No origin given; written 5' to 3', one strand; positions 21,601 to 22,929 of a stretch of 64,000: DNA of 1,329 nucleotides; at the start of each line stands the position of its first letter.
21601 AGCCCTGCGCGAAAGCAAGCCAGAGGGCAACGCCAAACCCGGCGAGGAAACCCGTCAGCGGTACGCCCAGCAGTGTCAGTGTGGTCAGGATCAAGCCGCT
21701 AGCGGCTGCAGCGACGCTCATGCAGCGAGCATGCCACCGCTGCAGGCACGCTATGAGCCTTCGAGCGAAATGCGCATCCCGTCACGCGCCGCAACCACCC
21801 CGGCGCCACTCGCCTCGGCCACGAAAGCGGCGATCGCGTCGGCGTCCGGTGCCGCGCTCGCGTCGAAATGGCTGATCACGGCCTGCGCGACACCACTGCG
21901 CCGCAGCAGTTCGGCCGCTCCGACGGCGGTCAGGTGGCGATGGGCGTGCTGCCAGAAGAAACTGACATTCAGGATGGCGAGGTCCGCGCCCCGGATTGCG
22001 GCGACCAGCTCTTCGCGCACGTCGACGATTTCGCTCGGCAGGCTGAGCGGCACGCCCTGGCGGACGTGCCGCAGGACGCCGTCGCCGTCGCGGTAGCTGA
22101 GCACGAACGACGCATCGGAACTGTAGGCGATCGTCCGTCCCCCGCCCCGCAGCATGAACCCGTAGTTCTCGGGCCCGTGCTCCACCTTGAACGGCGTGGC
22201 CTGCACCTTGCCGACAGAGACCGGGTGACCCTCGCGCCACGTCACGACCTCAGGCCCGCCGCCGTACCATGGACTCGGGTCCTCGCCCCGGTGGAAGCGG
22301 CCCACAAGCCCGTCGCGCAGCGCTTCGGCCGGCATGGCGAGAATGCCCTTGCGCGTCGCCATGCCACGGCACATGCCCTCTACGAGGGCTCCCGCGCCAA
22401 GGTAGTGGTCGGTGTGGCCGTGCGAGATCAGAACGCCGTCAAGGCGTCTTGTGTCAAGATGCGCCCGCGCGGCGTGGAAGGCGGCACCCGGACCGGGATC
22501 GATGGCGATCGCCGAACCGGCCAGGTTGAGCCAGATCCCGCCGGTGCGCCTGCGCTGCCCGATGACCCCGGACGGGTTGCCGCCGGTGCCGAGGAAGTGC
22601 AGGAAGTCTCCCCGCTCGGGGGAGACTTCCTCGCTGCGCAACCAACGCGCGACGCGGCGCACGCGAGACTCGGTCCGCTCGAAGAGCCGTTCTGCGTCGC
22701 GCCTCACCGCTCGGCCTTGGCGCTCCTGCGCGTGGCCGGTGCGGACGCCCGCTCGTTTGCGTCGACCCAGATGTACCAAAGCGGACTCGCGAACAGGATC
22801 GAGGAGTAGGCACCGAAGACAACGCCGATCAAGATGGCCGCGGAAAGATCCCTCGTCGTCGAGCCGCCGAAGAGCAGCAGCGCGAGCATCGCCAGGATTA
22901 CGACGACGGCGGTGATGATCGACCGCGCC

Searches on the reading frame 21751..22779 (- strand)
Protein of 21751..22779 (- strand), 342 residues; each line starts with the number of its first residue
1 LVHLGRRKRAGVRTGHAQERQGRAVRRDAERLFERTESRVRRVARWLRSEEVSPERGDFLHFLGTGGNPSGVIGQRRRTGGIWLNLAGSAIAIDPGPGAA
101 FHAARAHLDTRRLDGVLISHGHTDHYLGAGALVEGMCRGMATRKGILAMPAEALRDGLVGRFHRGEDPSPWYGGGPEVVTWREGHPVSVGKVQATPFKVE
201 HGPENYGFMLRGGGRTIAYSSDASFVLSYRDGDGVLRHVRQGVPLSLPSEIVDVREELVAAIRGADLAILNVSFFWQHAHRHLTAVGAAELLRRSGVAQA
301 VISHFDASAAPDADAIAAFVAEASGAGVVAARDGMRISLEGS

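Call 55: search_protein_families(library=pfam, proteins=[window:21751-22779:-], max_evalue=0.00001)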
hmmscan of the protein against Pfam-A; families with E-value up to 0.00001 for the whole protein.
window:21751-22779:- (342 aa): 2 families
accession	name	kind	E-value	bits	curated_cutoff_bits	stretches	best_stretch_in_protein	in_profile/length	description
PF12706.13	Lactamase_B_2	-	2.8e-21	76.5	27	1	91-224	3-144/200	Beta-lactamase superfamily domain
PF00753.33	Lactamase_B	-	1.2e-08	35.6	22.7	1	89-234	16-161/196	Metallo-beta-lactamase superfamily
